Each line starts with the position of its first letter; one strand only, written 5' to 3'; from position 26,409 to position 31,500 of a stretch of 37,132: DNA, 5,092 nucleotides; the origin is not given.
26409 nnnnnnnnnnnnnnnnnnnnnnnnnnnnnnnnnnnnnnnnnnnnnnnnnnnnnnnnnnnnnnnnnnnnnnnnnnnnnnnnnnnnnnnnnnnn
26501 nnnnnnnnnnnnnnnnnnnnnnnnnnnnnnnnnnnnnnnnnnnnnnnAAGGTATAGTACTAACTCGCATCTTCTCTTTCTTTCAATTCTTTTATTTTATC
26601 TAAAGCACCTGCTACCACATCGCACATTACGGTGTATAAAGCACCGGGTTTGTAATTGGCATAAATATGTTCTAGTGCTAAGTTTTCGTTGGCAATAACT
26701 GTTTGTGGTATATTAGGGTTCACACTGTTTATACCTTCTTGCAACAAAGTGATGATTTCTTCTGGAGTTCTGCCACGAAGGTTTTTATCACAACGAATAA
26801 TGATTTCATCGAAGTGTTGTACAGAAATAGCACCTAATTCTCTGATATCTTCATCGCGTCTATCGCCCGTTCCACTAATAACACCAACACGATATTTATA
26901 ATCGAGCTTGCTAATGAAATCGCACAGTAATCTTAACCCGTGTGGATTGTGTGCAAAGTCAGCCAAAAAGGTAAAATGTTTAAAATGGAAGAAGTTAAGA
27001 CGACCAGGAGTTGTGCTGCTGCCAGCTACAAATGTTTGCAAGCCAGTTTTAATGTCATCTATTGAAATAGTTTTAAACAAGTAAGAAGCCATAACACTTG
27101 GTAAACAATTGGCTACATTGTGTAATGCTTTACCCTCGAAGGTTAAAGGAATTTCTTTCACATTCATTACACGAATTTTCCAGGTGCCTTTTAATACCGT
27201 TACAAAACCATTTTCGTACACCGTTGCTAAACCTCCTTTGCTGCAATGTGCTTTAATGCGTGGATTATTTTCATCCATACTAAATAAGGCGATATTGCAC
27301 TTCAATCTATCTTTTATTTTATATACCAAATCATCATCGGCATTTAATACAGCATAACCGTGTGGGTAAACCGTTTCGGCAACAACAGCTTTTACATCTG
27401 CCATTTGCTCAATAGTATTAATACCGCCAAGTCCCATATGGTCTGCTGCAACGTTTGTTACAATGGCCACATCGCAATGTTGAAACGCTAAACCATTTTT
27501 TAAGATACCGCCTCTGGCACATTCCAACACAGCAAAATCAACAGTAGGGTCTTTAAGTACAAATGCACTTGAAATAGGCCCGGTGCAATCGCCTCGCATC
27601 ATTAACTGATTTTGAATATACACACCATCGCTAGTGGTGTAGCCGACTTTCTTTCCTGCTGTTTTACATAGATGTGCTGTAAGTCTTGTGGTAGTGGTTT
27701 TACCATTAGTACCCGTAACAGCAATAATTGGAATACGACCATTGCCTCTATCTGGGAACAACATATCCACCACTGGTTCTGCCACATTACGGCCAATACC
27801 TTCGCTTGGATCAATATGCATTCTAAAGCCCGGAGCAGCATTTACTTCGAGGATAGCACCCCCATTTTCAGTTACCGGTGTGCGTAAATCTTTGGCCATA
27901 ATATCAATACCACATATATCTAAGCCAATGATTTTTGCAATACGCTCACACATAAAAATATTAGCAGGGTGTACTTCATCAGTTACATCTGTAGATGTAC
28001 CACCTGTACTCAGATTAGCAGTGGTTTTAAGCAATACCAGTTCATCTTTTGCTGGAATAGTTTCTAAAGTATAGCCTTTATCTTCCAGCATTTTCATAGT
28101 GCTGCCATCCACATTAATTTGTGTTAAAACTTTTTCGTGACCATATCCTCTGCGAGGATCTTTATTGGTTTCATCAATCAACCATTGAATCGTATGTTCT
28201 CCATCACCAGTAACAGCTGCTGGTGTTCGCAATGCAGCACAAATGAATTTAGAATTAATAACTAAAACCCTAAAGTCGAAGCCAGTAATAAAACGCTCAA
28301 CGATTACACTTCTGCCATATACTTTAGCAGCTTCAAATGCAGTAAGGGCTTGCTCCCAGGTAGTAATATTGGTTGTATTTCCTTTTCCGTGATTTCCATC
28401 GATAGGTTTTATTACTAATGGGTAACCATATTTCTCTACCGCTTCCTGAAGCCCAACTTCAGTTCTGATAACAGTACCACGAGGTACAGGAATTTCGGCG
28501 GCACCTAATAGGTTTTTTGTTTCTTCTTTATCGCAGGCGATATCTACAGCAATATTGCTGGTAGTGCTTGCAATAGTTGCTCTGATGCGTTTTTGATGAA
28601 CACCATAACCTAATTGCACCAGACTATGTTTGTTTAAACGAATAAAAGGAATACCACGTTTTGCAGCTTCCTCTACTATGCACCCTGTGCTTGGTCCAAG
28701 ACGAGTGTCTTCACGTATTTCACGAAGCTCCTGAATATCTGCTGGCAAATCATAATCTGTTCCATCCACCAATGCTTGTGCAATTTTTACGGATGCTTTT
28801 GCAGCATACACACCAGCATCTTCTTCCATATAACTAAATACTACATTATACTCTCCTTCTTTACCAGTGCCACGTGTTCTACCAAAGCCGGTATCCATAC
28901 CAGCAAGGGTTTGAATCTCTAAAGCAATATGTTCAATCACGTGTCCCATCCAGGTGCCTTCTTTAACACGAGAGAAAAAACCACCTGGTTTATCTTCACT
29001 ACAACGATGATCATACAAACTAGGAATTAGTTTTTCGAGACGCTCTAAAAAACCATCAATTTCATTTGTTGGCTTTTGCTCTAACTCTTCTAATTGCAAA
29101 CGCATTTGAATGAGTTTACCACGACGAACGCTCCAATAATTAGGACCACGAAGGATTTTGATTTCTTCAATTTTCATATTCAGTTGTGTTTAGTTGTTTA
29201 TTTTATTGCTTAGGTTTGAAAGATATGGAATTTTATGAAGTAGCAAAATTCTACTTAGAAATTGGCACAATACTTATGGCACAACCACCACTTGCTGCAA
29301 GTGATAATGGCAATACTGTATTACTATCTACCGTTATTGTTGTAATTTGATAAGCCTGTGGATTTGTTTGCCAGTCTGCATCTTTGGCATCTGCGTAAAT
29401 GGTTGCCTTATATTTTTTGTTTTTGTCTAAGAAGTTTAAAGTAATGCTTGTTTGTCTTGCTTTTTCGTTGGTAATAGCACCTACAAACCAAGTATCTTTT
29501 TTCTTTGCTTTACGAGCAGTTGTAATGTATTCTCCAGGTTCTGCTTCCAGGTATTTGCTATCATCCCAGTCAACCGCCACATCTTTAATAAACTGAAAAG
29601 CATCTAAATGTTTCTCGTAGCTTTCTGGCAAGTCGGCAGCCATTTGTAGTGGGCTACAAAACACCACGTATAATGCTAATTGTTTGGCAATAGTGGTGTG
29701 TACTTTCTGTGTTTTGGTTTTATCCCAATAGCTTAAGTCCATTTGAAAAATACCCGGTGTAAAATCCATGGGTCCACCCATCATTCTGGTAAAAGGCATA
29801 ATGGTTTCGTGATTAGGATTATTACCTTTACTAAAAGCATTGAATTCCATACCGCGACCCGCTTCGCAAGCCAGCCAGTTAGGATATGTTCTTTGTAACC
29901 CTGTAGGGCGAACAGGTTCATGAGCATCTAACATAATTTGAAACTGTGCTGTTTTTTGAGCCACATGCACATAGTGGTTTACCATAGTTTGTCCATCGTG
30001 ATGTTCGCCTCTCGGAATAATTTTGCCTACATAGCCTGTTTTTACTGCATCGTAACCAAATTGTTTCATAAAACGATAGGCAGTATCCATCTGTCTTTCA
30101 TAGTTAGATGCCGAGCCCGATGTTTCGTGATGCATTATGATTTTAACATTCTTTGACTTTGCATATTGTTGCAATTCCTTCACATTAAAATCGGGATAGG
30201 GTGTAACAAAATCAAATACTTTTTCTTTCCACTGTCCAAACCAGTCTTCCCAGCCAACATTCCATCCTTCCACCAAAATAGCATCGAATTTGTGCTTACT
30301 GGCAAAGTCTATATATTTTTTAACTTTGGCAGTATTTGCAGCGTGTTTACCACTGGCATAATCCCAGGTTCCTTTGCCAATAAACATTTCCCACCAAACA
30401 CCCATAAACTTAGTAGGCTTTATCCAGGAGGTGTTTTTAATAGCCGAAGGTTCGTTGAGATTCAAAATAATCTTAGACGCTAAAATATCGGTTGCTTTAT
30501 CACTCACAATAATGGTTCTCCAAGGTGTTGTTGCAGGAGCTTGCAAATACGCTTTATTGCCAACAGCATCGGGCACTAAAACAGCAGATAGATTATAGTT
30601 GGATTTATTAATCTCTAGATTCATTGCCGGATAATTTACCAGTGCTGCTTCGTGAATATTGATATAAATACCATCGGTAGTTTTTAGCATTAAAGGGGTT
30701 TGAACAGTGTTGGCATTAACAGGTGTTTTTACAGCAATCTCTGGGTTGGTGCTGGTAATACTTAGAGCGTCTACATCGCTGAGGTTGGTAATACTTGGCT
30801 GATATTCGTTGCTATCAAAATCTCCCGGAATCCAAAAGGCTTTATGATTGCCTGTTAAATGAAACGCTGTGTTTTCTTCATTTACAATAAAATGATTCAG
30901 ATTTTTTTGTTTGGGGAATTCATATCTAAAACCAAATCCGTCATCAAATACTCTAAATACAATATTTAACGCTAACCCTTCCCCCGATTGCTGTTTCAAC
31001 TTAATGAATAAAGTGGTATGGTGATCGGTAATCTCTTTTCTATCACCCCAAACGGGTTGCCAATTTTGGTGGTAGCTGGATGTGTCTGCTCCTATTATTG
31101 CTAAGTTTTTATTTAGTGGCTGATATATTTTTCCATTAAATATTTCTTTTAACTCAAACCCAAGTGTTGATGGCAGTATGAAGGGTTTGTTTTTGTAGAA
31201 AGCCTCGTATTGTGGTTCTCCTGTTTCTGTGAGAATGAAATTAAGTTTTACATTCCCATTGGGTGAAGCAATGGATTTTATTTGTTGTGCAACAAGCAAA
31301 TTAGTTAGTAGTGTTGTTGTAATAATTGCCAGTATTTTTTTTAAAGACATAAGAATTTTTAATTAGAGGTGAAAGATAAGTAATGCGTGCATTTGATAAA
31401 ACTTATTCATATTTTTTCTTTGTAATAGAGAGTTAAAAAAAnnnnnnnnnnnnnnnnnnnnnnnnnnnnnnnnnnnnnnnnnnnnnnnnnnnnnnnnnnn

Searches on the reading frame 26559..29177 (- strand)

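Call 11: search_protein_families(library=pfam, proteins=[window:26559-29177:-], max_evalue=0.01)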
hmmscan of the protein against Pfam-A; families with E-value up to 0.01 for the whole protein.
window:26559-29177:- (872 aa): 10 families
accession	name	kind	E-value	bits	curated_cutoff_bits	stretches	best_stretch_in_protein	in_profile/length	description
PF18921.5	Cyanophycin_syn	-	2.2e-46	157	27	1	25-137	2-114/115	Cyanophycin synthase-like N-terminal domain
PF08245.18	Mur_ligase_M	-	1.1e-23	84.7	24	1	487-696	1-198/200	Mur ligase middle domain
PF08443.16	RimK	-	9.4e-11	42.1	21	1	215-317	2-105/188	RimK-like ATP-grasp domain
PF02875.26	Mur_ligase_C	-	2.8e-08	35.1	28.4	1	725-848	1-121/127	Mur ligase, glutamate ligase domain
PF02222.28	ATP-grasp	-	1.2e-06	28.8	27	1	224-304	3-82/179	ATP-grasp domain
PF02655.19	ATP-grasp_3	-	1.1e-05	26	23.2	1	215-310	2-82/160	ATP-grasp domain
PF07478.18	Dala_Dala_lig_C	-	1.1e-05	25.5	24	1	243-309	28-93/204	D-ala D-ala ligase C-terminus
PF02786.22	CPSase_L_D2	-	8.2e-05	22.6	19.8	1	216-300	1-92/211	Carbamoyl-phosphate synthase L chain, ATP binding domain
PF14397.11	ATPgrasp_ST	-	0.0037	17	31.4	0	214-268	19-77/278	Sugar-transfer associated ATP-grasp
PF13549.11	ATP-grasp_5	-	0.0075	16.1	27.6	0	216-257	11-52/221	ATP-grasp domain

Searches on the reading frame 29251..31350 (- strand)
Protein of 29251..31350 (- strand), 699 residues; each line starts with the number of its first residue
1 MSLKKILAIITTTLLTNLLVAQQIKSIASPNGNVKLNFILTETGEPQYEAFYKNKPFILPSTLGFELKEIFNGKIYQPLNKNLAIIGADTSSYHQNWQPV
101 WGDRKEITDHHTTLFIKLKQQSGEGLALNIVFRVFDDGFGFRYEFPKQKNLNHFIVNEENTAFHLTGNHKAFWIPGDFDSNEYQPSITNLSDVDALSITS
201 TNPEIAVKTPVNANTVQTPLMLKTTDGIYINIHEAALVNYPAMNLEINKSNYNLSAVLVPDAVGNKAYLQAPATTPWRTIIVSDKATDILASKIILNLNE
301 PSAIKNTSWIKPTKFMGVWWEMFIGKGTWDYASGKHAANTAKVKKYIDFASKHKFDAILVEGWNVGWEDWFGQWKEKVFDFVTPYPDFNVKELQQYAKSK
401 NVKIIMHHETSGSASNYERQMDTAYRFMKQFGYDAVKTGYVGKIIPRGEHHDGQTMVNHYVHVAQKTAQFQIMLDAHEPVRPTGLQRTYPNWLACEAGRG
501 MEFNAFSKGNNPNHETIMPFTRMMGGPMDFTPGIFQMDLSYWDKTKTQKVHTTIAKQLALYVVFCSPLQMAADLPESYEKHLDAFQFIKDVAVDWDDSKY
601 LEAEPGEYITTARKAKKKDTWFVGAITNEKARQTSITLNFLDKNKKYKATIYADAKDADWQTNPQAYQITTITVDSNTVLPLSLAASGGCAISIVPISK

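Call 54: search_protein_families(library=pfam, proteins=[window:29251-31350:-], max_evalue=0.1)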
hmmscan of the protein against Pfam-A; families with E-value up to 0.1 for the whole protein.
window:29251-31350:- (699 aa): 4 families
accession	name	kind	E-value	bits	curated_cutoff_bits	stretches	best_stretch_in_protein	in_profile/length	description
PF10566.15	Glyco_hydro_97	-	5.2e-104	347.9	32.5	1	306-591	1-274/275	Glycoside hydrolase 97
PF14508.12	GH97_N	-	2.1e-66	224.2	25.3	1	27-301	1-229/229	Glycosyl-hydrolase 97 N-terminal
PF14509.12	GH97_C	-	8.6e-35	119.3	25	1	594-694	1-96/97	Glycosyl-hydrolase 97 C-terminal, oligomerisation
PF01487.21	DHquinase_I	-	0.061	13.9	22.2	1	389-437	105-152/230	Type I 3-dehydroquinase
